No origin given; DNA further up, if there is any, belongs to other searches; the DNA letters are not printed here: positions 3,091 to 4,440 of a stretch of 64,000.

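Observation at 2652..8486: Candidate polyprenyl-phospho-pentose (DPR/DPA-like) donor pathway: UbiA, PAP2, SDR epimerase and GT-C transferases in one operon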

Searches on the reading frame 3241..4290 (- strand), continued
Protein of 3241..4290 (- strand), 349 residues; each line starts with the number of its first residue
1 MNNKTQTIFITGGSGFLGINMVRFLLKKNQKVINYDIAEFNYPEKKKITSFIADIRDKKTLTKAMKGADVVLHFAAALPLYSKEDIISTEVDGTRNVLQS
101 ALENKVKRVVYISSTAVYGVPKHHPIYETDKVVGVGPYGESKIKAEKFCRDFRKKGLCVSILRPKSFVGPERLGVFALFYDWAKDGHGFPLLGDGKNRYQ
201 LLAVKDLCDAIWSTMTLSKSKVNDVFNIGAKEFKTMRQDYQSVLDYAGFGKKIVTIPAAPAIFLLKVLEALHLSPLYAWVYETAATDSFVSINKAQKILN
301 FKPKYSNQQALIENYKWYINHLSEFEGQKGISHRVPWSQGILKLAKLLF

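Call 34: find_encoding_contigs(protein=P0196, flank=10000, max_places=2)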
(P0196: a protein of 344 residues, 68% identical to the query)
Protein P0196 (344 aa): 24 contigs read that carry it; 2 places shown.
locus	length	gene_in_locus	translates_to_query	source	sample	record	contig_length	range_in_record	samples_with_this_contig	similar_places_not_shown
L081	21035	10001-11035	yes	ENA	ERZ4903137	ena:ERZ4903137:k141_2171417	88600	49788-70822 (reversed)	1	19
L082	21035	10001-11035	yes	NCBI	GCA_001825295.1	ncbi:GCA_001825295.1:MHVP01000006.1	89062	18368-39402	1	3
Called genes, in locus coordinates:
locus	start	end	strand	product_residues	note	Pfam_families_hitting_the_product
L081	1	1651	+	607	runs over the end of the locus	-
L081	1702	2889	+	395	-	PF13439:Glyco_transf_4, PF00534:Glycos_transf_1, PF13692:Glyco_trans_1_4, PF20706:GT4-conflict (weak)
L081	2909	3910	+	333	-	PF13439:Glyco_transf_4 (faint)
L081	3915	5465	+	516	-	PF13439:Glyco_transf_4 (weak), PF20706:GT4-conflict, PF00534:Glycos_transf_1, PF13692:Glyco_trans_1_4, PF04138:GtrA_DPMS_TM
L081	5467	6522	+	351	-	PF00534:Glycos_transf_1, PF13692:Glyco_trans_1_4, PF13524:Glyco_trans_1_2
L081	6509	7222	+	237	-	PF00535:Glycos_transf_2, PF13641:Glyco_tranf_2_3 (faint)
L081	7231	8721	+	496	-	-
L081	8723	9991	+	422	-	PF00702:Hydrolase (faint), PF13242:Hydrolase_like (weak), PF01040:UbiA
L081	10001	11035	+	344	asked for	PF01073:3Beta_HSD, PF01370:Epimerase, PF02719:Polysacc_synt_2, PF04321:RmlD_sub_bind, PF13460:NAD_binding_10, PF16363:GDP_Man_Dehyd, PF07993:NAD_binding_4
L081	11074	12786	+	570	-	-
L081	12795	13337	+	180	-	PF00908:dTDP_sugar_isom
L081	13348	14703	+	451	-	-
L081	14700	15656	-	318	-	PF00535:Glycos_transf_2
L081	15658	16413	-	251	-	PF00106:adh_short, PF01370:Epimerase (weak), PF08659:KR, PF13561:adh_short_C2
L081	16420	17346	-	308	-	PF02779:Transket_pyr, PF02780:Transketolase_C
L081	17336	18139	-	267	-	PF13292:DXP_synthase_N (weak), PF00456:Transketolase_N, PF09364:XFP_N, PF00676:E1_dh, PF02775:TPP_enzyme_C (weak)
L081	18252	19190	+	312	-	PF05219:DREV (faint), PF13489:Methyltransf_23, PF07021:MetW, PF13847:Methyltransf_31, PF08241:Methyltransf_11, PF08242:Methyltransf_12, PF13649:Methyltransf_25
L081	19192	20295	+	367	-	PF00534:Glycos_transf_1, PF13692:Glyco_trans_1_4, PF13524:Glyco_trans_1_2 (faint)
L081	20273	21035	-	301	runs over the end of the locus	PF00535:Glycos_transf_2, PF13641:Glyco_tranf_2_3 (weak)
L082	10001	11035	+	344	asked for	PF01073:3Beta_HSD, PF01370:Epimerase, PF02719:Polysacc_synt_2, PF04321:RmlD_sub_bind, PF13460:NAD_binding_10, PF16363:GDP_Man_Dehyd, PF07993:NAD_binding_4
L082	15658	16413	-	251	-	PF00106:adh_short, PF01370:Epimerase (weak), PF08659:KR, PF13561:adh_short_C2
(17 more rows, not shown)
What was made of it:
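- A 68%-identical SDR directly follows a HAD-UbiA fusion in Zambryskibacteria (call 34).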

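Call 43: find_encoding_contigs(protein=P0233, flank=10000, max_places=1)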
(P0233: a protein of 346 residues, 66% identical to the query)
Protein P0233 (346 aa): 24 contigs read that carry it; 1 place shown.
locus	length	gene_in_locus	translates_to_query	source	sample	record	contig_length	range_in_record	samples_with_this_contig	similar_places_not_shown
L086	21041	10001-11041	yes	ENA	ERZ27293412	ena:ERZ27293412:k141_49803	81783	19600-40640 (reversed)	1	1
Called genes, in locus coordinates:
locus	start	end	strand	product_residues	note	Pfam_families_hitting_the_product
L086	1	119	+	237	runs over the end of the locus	PF13462:Thioredoxin_4, PF01323:DSBA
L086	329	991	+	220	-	PF00005:ABC_tran, PF20720:nSTAND3 (faint), PF13401:AAA_22 (weak), PF13304:AAA_21 (faint)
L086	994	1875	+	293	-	PF18075:FtsX_ECD, PF02687:FtsX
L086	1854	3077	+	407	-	PF01551:Peptidase_M23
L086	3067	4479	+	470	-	-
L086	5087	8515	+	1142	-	PF13620:CarboxypepD_reg (faint), PF25020:TTR_TEN1-4 (faint)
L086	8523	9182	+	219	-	PF04203:Sortase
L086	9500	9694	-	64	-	-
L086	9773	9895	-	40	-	-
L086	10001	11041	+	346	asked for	PF01073:3Beta_HSD, PF01370:Epimerase, PF02719:Polysacc_synt_2, PF04321:RmlD_sub_bind, PF05368:NmrA (weak), PF13460:NAD_binding_10, PF16363:GDP_Man_Dehyd, PF07993:NAD_binding_4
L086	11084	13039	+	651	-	PF00932:LTD, PF01336:tRNA_anti-codon (faint)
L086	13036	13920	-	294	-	PF00763:THF_DHG_CYH, PF02882:THF_DHG_CYH_C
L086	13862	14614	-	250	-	PF01726:LexA_DNA_bind, PF00717:Peptidase_S24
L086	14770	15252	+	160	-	PF14584:DUF4446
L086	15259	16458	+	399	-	PF11258:DUF3048, PF17479:DUF3048_C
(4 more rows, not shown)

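Call 44: find_encoding_contigs(protein=P0161, flank=10000, max_places=1)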
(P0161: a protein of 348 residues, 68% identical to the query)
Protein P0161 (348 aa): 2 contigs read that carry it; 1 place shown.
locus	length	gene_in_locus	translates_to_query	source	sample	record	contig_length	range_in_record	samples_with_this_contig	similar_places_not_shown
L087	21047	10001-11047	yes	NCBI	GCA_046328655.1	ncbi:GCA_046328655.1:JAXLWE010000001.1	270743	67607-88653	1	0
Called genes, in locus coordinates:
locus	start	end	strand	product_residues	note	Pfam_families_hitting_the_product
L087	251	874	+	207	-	PF13545:HTH_Crp_2 (faint), PF09339:HTH_IclR (weak), PF01022:HTH_5, PF01978:TrmB (faint), PF12840:HTH_20, PF13412:HTH_24, PF24033:DUF7342 (weak), PF09860:DUF2087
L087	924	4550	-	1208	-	PF13519:VWA_2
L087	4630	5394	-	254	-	PF00218:IGPS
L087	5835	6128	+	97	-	PF02686:GatC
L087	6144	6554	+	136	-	-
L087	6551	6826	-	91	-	-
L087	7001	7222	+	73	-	PF14375:Cys_rich_CWC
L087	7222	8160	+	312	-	PF01497:Peripla_BP_2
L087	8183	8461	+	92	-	-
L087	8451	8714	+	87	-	PF24732:ParE_like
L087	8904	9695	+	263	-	PF12680:SnoaL_2 (weak), PF14534:DUF4440 (faint), PF12680:SnoaL_2 (weak)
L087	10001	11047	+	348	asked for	PF01073:3Beta_HSD, PF01370:Epimerase, PF02719:Polysacc_synt_2, PF04321:RmlD_sub_bind, PF13460:NAD_binding_10, PF16363:GDP_Man_Dehyd, PF07993:NAD_binding_4 (weak)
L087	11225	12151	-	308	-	PF00294:PfkB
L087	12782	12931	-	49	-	-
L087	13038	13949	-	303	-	PF02129:Peptidase_S15 (weak), PF00326:Peptidase_S9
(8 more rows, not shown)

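Call 78: search_dna_similar(query=window:3241-4290:-, collection=plasmids, mode=protein, max_evalue=1e-20, max_rows=30)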
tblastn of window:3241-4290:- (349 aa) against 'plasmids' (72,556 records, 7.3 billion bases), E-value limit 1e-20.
Records with a match: 26; places in all: 26; records where one place covers at least 80% of the query: 25.
Best place of each record, by identity: <60% 26.
By first word of the organism name: Streptomyces 6; Sinorhizobium 5; Mesorhizobium 3; Natronococcus 2; Rhizobium 2; Pseudonocardia 2; Halostagnicola 1; Haloterrigena 1; Nonomuraea 1; Azospirillum 1; and 2 more.
By predicted mobility (MOB-suite, as given by PLSDB): non-mobilizable 16; conjugative 7; mobilizable 3.
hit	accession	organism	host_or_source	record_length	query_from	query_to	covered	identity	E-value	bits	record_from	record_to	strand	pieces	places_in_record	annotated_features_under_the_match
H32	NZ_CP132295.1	Natronococcus sp. AD-5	cell culture,sediment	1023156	2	346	99%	47.4%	6e-102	336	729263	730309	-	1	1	record has no annotation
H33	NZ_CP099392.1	Natronococcus sp. CG52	cell culture,salt lake sediment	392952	2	346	99%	46.6%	9e-102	335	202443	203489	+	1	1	NAD(P)-dependent oxidoreductase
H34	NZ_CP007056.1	Halostagnicola larsenii XH-48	-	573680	2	346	99%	46.3%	6e-102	336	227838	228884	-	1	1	NAD(P)-dependent oxidoreductase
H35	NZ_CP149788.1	Haloterrigena sp. KLK7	cell culture,salt lake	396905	2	346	99%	44.3%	1e-98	326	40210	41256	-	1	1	NAD-dependent epimerase/dehydratase family protein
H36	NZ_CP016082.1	Streptomyces sp. SAT1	Adenophora trachelioides Maxim.,single ...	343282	6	349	99%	39.1%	4e-80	273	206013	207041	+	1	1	NAD-dependent epimerase/dehydratase family protein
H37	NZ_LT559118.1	Nonomuraea gerenzanensis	-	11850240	5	349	99%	38.0%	1e-77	266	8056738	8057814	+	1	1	none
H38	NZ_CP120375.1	Sinorhizobium garamanticum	Argyrolobium uniflorum,Cell culture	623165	7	349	98%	34.3%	4e-57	207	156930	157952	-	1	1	NAD-dependent epimerase/dehydratase family protein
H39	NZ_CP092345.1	Rhizobium gallicum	Phaseolus vulgaris,Cell culture,nodule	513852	7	349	98%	34.3%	8e-55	200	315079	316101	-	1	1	NAD-dependent epimerase/dehydratase family protein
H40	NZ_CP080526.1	Mesorhizobium sp. AR07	Oxytropis sp.,Cell culture,root nodule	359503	6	349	99%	33.9%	3e-57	207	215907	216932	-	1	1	NAD-dependent epimerase/dehydratase family protein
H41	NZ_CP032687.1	Rhizobium sp. CCGE531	Phaseolus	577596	3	344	98%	33.5%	1e-55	202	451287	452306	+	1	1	NAD-dependent epimerase/dehydratase family protein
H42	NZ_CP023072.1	Sinorhizobium fredii CCBAU 83666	G.max,nodule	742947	6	349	99%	33.0%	2e-51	191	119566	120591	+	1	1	NAD-dependent epimerase/dehydratase family protein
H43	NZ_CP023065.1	Sinorhizobium sp. CCBAU 05631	G.max,nodule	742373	6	344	97%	33.2%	2e-51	190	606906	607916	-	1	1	NAD-dependent epimerase/dehydratase family protein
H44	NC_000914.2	Sinorhizobium fredii NGR234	-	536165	6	344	97%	32.9%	4e-51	189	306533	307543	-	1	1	NAD-dependent epimerase/dehydratase family protein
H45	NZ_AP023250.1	Mesorhizobium sp. 131-2-5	Lotus japonicus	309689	7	344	97%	33.0%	2e-54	199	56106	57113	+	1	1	NAD-dependent epimerase/dehydratase family protein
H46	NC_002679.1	Mesorhizobium japonicum MAFF 303099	-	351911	7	344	97%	33.0%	2e-54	199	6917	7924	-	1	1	NAD-dependent epimerase/dehydratase family protein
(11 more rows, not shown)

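Call 79: get_annotated_region(hit=H41, flank=8000)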
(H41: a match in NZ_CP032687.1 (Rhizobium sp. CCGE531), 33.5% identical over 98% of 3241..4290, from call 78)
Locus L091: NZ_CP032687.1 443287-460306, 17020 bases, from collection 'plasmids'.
description: Rhizobium sp. CCGE531 plasmid pRCCGE531b, complete sequence
organism: Rhizobium sp. CCGE531 (NCBI taxid 2364271)
taxonomy: Bacteria; Pseudomonadota; Alphaproteobacteria; Hyphomicrobiales; Rhizobiaceae; Rhizobium; Rhizobium sp. CCGE531
host: -; source: Phaseolus; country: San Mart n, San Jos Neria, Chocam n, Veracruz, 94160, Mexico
typing (MOB-suite, as given by PLSDB): conjugative; relaxase MOBQ; mating-pair formation MPF_T
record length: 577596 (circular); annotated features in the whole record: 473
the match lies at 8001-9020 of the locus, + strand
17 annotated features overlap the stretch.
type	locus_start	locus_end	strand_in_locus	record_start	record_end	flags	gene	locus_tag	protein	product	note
CDS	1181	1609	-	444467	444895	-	-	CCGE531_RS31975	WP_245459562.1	hypothetical protein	-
CDS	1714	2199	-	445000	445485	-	-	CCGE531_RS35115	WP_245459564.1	hypothetical protein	-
CDS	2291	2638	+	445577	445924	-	-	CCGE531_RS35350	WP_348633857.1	hypothetical protein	-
CDS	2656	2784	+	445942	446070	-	-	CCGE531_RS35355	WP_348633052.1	hypothetical protein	-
CDS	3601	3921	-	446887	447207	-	-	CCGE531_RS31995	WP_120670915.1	hypothetical protein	-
CDS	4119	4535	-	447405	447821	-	-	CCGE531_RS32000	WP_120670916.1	multiubiquitin domain-containing protein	-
CDS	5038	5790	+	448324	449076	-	-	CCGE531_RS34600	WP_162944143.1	hypothetical protein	-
CDS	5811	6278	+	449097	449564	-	-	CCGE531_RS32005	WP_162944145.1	hypothetical protein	-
CDS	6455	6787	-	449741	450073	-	-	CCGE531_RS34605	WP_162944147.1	hypothetical protein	-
CDS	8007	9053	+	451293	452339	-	-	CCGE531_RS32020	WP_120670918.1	NAD-dependent epimerase/dehydratase family protein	-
CDS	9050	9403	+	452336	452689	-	-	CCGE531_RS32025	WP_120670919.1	SMR family transporter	-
CDS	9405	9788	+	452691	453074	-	-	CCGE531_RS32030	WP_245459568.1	hypothetical protein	-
CDS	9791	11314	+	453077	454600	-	-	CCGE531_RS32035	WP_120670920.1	GMC family oxidoreductase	-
CDS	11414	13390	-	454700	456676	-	-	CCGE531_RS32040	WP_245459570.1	hypothetical protein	-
CDS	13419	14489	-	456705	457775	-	-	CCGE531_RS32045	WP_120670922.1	NAD(P)-dependent oxidoreductase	-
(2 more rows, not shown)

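Call 80: get_annotated_region(hit=H34, flank=7000)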
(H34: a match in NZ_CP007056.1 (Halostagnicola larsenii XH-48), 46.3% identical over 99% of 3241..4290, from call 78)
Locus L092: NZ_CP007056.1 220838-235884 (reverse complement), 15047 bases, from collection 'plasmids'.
description: Halostagnicola larsenii XH-48 plasmid unnamed, complete sequence
organism: Halostagnicola larsenii XH-48 (NCBI taxid 797299)
taxonomy: Archaea; Euryarchaeota; Halobacteria; Halobacteriales; Natrialbaceae; Halostagnicola; Halostagnicola larsenii; Halostagnicola larsenii XH-48
host: -; source: -; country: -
typing (MOB-suite, as given by PLSDB): non-mobilizable
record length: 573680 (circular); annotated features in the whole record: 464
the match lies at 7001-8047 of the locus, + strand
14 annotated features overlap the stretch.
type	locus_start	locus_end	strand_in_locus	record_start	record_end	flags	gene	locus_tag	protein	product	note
CDS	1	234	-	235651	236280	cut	-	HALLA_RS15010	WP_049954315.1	hypothetical protein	-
CDS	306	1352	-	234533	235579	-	-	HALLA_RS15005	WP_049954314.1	metal-dependent hydrolase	-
CDS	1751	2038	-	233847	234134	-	-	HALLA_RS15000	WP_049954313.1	amphi-Trp domain-containing protein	-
CDS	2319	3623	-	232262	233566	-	-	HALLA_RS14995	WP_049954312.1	aryl-sulfate sulfotransferase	-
CDS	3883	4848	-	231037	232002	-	-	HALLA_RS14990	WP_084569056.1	lysylphosphatidylglycerol synthase transmembrane domain-containing protein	-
CDS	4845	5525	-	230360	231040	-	-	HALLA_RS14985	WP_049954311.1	PHP domain-containing protein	-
CDS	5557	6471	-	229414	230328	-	-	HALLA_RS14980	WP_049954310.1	decaprenyl-phosphate phosphoribosyltransferase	-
CDS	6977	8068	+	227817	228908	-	-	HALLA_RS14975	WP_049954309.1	NAD(P)-dependent oxidoreductase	-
CDS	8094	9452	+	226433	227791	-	-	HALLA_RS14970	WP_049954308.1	DolP-mannose mannosyltransferase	GO:0035269 - protein O-linked mannosylation [Evidence IEA]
CDS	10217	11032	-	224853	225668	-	-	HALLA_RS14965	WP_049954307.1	ABC transporter permease subunit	GO:0055085 - transmembrane transport [Evidence IEA]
CDS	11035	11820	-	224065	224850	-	-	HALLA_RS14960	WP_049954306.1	ABC transporter permease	-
CDS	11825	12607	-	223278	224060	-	-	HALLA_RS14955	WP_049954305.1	ABC transporter ATP-binding protein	GO:0006810 - transport [Evidence IEA]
CDS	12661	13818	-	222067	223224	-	-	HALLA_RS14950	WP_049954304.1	ABC transporter substrate-binding protein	-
CDS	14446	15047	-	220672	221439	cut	-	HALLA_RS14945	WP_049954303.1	IclR family transcriptional regulator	GO:0006355 - regulation of DNA-templated transcription [Evidence IEA]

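Call 81: get_annotated_region(hit=H36, flank=7000)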
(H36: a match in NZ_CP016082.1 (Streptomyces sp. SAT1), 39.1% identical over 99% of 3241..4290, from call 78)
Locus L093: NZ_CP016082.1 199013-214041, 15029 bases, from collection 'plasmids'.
description: Streptomyces sp. SAT1 plasmid unnamed2, complete sequence
organism: Streptomyces sp. SAT1 (NCBI taxid 1849967)
taxonomy: Bacteria; Actinomycetota; Actinomycetes; Kitasatosporales; Streptomycetaceae; Streptomyces; Streptomyces sp. SAT1
host: -; source: Adenophora trachelioides Maxim.,single colony; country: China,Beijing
typing (MOB-suite, as given by PLSDB): non-mobilizable
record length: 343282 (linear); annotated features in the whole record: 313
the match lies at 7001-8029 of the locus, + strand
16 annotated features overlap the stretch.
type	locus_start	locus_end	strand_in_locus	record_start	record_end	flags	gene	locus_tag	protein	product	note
CDS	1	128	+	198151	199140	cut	-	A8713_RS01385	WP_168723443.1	alpha/beta hydrolase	-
CDS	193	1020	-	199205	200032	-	-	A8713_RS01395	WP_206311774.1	DUF1206 domain-containing protein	-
CDS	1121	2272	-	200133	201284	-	-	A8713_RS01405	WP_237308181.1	ADP-ribosylglycohydrolase family protein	-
CDS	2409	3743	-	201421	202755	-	-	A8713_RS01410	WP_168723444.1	aspartate aminotransferase family protein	-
CDS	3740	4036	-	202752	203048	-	-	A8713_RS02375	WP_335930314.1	DUF6309 family protein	-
CDS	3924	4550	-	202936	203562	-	-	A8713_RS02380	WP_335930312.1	DUF6309 family protein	-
CDS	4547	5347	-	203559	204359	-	-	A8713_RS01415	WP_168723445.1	phytanoyl-CoA dioxygenase family protein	-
CDS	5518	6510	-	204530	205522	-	-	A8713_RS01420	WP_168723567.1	aldo/keto reductase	-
CDS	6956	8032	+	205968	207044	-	-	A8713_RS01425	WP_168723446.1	NAD-dependent epimerase/dehydratase family protein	-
CDS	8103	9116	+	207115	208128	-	-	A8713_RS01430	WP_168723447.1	UbiA prenyltransferase family protein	-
CDS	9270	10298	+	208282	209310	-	-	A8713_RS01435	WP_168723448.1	glycosyltransferase family 2 protein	-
CDS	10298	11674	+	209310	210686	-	-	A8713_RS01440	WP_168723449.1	endonuclease/exonuclease/phosphatase family protein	-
CDS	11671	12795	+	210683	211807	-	-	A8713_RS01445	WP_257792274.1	glycosyltransferase family 2 protein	-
CDS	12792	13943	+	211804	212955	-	-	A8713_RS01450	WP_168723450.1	lysylphosphatidylglycerol synthase domain-containing protein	-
CDS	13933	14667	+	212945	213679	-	-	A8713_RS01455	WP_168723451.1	polysaccharide deacetylase family protein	-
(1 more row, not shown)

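Call 82: get_annotated_region(hit=H44, flank=7000)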
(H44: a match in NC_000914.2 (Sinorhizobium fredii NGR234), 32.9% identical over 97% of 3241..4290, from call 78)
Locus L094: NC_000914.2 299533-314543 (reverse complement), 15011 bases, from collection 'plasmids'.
description: Sinorhizobium fredii NGR234 plasmid pNGR234a, complete sequence
organism: Sinorhizobium fredii NGR234 (NCBI taxid 394)
taxonomy: Bacteria; Pseudomonadota; Alphaproteobacteria; Hyphomicrobiales; Rhizobiaceae; Sinorhizobium; Sinorhizobium fredii; Sinorhizobium fredii NGR234
host: -; source: -; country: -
typing (MOB-suite, as given by PLSDB): conjugative; replicon rep_cluster_473; relaxase MOBQ; mating-pair formation MPF_T
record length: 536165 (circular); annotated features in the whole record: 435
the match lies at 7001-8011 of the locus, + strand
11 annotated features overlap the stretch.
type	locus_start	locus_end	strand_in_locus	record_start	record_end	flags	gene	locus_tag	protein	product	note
CDS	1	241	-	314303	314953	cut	nodS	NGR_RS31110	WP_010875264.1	nodulation methyltransferase NodS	-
CDS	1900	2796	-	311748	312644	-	istB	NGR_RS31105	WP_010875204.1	IS21-like element helper ATPase IstB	-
CDS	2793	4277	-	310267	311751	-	istA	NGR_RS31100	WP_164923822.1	IS21 family transposase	-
CDS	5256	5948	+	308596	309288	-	-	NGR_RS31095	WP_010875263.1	hypothetical protein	-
CDS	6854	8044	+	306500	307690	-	-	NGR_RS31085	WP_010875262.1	NAD-dependent epimerase/dehydratase family protein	-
CDS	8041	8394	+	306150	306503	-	-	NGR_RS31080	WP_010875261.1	SMR family transporter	-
CDS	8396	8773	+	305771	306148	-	-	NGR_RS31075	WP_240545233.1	hypothetical protein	-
CDS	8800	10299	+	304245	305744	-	-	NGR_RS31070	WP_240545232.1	GMC family oxidoreductase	-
CDS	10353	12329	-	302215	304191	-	-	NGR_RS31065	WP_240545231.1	hypothetical protein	-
CDS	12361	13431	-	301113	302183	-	-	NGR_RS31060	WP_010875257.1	NAD(P)-dependent oxidoreductase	-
CDS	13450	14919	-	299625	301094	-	-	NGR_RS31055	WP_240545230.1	UbiA family prenyltransferase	-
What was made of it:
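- On ORF13-type polyprenyl-P-pentofuranose epimerase (single extended SDR): The subfamily lies near DPPRS-like UbiA genes in several phyla (calls 34, 78-82).
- The SDR lies close to DPPRS-like UbiA genes repeatedly in CPR, haloarchaea, actinomycetes and rhizobia (calls 34, 78-82).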
